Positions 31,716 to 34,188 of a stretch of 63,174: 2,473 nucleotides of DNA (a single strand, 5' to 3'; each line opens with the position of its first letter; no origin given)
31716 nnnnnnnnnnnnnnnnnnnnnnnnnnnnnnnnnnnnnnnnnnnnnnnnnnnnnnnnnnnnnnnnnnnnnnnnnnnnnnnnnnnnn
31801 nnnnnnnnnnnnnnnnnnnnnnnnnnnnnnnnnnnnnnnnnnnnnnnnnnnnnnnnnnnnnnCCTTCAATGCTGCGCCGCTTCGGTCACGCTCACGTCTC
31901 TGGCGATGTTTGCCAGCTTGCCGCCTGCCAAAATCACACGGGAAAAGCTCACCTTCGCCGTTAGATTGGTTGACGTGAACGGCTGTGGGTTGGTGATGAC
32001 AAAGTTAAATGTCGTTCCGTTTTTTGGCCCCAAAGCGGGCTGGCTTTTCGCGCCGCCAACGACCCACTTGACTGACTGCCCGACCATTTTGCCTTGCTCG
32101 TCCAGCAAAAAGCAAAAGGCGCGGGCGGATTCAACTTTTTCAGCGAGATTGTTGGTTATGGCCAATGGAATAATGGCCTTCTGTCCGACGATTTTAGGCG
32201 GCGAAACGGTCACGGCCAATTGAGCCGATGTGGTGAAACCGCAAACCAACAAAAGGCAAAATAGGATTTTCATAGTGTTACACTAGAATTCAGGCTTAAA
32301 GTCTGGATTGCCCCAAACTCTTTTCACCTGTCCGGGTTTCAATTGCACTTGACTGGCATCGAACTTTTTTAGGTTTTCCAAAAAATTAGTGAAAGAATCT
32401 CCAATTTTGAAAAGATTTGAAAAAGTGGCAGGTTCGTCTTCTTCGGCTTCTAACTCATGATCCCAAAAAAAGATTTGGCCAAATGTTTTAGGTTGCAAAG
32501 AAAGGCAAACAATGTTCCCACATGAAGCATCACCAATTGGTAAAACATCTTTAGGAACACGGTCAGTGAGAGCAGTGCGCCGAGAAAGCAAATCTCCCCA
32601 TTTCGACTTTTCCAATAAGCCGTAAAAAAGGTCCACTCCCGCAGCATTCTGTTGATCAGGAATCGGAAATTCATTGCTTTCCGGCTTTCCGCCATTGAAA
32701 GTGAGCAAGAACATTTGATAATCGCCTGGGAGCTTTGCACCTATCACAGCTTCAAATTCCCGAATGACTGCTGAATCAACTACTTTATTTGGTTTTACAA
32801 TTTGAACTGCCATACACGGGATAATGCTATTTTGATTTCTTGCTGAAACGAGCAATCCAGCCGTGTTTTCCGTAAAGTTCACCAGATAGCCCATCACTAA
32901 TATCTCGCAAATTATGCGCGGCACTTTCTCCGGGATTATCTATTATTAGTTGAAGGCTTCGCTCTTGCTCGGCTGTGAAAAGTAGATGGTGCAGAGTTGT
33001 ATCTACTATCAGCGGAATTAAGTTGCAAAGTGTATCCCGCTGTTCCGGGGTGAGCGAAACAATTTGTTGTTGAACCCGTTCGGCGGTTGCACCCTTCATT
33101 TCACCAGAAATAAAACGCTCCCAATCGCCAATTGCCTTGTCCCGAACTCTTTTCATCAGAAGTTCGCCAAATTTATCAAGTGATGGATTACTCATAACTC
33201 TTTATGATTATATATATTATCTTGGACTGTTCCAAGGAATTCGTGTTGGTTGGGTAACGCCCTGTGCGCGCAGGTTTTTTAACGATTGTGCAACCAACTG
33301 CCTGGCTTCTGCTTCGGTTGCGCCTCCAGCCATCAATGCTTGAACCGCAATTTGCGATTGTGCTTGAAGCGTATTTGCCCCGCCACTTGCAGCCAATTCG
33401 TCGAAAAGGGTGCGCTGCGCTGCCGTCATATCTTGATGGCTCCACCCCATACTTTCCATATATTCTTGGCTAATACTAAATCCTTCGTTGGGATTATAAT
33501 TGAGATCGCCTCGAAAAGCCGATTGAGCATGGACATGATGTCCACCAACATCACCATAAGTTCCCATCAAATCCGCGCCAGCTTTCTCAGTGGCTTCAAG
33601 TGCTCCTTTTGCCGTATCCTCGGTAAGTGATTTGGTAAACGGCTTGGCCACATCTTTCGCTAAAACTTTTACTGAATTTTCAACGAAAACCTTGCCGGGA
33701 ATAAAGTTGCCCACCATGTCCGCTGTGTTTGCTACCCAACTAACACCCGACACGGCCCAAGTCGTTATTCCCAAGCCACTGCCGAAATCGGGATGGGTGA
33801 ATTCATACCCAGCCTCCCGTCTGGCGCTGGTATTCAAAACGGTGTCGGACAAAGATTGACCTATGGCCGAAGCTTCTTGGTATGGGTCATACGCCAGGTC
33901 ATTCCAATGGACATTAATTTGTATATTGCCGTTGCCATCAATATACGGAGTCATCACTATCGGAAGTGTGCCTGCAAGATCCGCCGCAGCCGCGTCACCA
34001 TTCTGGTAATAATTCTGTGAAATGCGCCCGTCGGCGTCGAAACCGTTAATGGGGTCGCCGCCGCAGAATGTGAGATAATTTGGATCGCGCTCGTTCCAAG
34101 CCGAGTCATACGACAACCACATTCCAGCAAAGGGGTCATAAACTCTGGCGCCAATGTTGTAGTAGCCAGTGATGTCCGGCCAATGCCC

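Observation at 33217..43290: ICE-borne 3357-aa toxin with unusual architecture: Sec signal, Calx-beta, transglutaminase-like domain, ~650-aa unknown region and RHS shell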

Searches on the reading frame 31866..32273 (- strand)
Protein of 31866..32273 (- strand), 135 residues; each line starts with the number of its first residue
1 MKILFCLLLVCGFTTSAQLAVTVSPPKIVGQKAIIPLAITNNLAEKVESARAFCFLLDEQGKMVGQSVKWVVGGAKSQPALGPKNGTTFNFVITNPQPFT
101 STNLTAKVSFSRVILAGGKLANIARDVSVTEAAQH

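Call 9: search_protein_families(library=pfam, proteins=[window:31866-32273:-], max_evalue=0.01)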
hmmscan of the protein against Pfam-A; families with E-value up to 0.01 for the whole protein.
window:31866-32273:- (135 aa): 0 families

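Call 36: search_protein_families(library=padloc, proteins=[window:31866-32273:-], max_evalue=0.01)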
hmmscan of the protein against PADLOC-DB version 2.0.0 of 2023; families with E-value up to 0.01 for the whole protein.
window:31866-32273:- (135 aa): 0 families

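Call 85: search_solved_structures(query=window:31869-32273:-, max_evalue=5)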
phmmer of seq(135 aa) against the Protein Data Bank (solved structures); distinct sequences matched with E-value up to 5: 3.
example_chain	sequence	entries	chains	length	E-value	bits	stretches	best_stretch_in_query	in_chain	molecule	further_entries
9qrv_L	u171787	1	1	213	0.32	14.6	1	81-129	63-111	Kappa light chain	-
30ga_A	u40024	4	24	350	0.63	13.7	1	40-111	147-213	Cas7.1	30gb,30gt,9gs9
5nck_A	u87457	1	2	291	1.3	12.6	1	26-125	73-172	N-acetylmannosamine kinase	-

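Call 95: search_protein_families(library=ncbifam, proteins=[window:31866-32273:-], max_evalue=0.05)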
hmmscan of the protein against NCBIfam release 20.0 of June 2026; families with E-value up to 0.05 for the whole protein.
window:31866-32273:- (135 aa): 0 families

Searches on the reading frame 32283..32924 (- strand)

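Call 9: search_protein_families(library=pfam, proteins=[window:32283-32924:-], max_evalue=0.01)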
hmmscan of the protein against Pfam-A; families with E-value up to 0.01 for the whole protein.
window:32283-32924:- (213 aa): 3 families
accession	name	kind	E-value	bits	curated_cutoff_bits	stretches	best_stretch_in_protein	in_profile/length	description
PF09346.15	SMI1_KNR4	-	4.4e-20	73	25.4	1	50-183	3-124/125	SMI1 / KNR4 family (SUKH-1)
PF14568.11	SUKH_6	-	2.5e-17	63.9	27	1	54-164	4-106/119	SMI1-KNR4 cell-wall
PF14567.11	SUKH_5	-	9.3e-07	29.2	27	0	120-166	85-131/142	SMI1-KNR4 cell-wall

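Call 36: search_protein_families(library=padloc, proteins=[window:32283-32924:-], max_evalue=0.01)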
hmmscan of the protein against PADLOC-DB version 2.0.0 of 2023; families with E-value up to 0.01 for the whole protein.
window:32283-32924:- (213 aa): 1 family
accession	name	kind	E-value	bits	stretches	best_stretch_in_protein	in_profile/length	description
PDLC04629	PDC-M40A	-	9.7e-05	20.2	1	51-172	29-160/169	-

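Call 95: search_protein_families(library=ncbifam, proteins=[window:32283-32813:-], max_evalue=0.05)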
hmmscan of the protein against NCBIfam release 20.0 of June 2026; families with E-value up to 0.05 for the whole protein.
window:32283-32813:- (176 aa): 0 families

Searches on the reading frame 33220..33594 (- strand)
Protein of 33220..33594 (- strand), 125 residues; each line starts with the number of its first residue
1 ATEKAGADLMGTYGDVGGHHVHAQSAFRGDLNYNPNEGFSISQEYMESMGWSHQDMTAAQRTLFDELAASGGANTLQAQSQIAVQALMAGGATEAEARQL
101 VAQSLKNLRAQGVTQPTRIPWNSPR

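Call 36: search_protein_families(library=padloc, proteins=[window:33220-33594:-], max_evalue=0.01)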
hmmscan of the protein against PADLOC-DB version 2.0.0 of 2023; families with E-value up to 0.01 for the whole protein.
window:33220-33594:- (125 aa): 0 families

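Call 37: search_solved_structures(query=A4, max_evalue=10)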
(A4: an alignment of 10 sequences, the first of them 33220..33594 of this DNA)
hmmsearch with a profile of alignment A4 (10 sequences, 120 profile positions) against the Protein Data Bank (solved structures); distinct sequences matched with E-value up to 10: 7.
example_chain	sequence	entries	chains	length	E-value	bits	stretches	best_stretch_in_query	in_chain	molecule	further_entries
5cwb_A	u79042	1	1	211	0.0015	21.9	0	58-103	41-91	Designed helical repeat protein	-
8cwy_A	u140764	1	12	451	0.01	19.2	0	57-103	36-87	T32-15-1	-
8cws_A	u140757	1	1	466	0.012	19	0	57-103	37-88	F4132-2 Chain A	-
7mwr_B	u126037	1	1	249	0.032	17.6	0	58-103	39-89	LHD101B4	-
1dro_A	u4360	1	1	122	0.43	14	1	6-46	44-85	BETA-SPECTRIN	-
5ceg_A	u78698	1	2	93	1.4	12.3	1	39-72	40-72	Addiction module antidote protein, CopG/Arc/MetJ family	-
9drl_A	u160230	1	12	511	2.4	11.6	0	79-103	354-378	T33-549_B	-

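Call 66: search_protein_families(library=pfam, alignment_id=A4, max_evalue=10)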
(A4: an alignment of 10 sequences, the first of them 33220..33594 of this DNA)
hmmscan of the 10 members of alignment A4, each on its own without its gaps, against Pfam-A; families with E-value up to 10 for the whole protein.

A. member 1, window:33220-33594:- (125 aa): 3 families
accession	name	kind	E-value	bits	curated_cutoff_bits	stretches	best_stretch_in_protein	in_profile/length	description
PF10728.14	DUF2520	-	0.0059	16.8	25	1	37-114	10-88/125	Domain of unknown function (DUF2520)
PF03701.19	UPF0181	-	0.069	13.2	23.5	1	84-107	20-43/50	Uncharacterised protein family (UPF0181)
PF02785.25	Biotin_carb_C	-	0.17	12.4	32.4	1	65-115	34-82/108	Biotin carboxylase C-terminal domain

B. families by the number of members that match (of 10 scanned): 5 families
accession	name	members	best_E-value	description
PF10728.14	DUF2520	2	0.0059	Domain of unknown function (DUF2520)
PF15635.11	Tox-GHH2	1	0.0034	GHH signature containing HNH/Endo VII superfamily nuclease toxin 2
PF18896.5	SLT_3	1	0.038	Lysozyme like domain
PF03701.19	UPF0181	1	0.069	Uncharacterised protein family (UPF0181)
PF02785.25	Biotin_carb_C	1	0.17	Biotin carboxylase C-terminal domain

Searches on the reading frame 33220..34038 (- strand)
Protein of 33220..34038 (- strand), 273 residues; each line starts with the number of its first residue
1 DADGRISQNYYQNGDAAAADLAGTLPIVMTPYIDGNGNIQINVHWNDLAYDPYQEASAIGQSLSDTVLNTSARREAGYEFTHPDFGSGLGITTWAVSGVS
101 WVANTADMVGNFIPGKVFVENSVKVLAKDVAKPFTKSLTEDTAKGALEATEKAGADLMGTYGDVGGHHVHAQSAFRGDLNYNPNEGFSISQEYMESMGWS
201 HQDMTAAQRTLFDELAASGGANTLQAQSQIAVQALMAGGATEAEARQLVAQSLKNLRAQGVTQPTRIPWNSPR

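Call 8: search_protein_families(library=pfam, proteins=[window:33220-34038:-], max_evalue=5)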
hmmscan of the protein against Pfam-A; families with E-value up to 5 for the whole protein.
seq(273 aa): 2 families
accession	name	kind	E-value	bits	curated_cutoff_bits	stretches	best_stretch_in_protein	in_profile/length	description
PF10728.14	DUF2520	-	0.023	14.9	25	1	185-262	10-88/125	Domain of unknown function (DUF2520)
PF03701.19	UPF0181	-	0.28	11.3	23.5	1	232-255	20-43/50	Uncharacterised protein family (UPF0181)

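Call 28: find_homologous_proteins(query=window:33220-34038:-, max_evalue=0.001)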
Query seq(273 aa) (273 aa): 48 proteins with E <= 0.001 among 5670 candidates.
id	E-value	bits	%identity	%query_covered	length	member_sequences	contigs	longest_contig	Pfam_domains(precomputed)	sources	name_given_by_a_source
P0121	2.5e-66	242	60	75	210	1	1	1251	-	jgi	jgi:hypothetical protein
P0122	4.4e-48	182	74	42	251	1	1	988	-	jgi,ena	-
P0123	1.4e-46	177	74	42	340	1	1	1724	-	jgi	jgi:hypothetical protein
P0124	8.5e-43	165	67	42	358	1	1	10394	PF07591.16,PF01079.26,PF13403.12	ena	-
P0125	3.6e-42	163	66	41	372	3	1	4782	-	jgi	jgi:hypothetical protein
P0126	7.4e-42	162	68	41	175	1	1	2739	-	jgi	jgi:hypothetical protein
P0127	8.3e-41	158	65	42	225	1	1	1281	-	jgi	jgi:hypothetical protein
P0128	9.5e-41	158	56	54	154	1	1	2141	-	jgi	jgi:hypothetical protein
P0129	1.3e-39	154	68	41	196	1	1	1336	-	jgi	jgi:hypothetical protein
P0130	1.5e-39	154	47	60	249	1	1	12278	PF25023.2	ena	-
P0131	1.8e-39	154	61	44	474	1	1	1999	PF07591.16,PF14449.12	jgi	jgi:hypothetical protein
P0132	2.8e-39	153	62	44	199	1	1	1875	-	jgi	-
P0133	3.1e-39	153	60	48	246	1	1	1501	-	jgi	jgi:hypothetical protein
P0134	1.8e-38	151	63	41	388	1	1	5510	PF07591.16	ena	-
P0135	7.4e-38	149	63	41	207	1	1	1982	-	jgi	jgi:hypothetical protein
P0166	9.3e-22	96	49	39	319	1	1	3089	PF05593.20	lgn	-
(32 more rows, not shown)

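Call 95: search_protein_families(library=ncbifam, proteins=[window:33220-34026:-], max_evalue=0.05)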
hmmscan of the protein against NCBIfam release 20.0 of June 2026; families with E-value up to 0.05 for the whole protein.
window:33220-34026:- (269 aa): 0 families
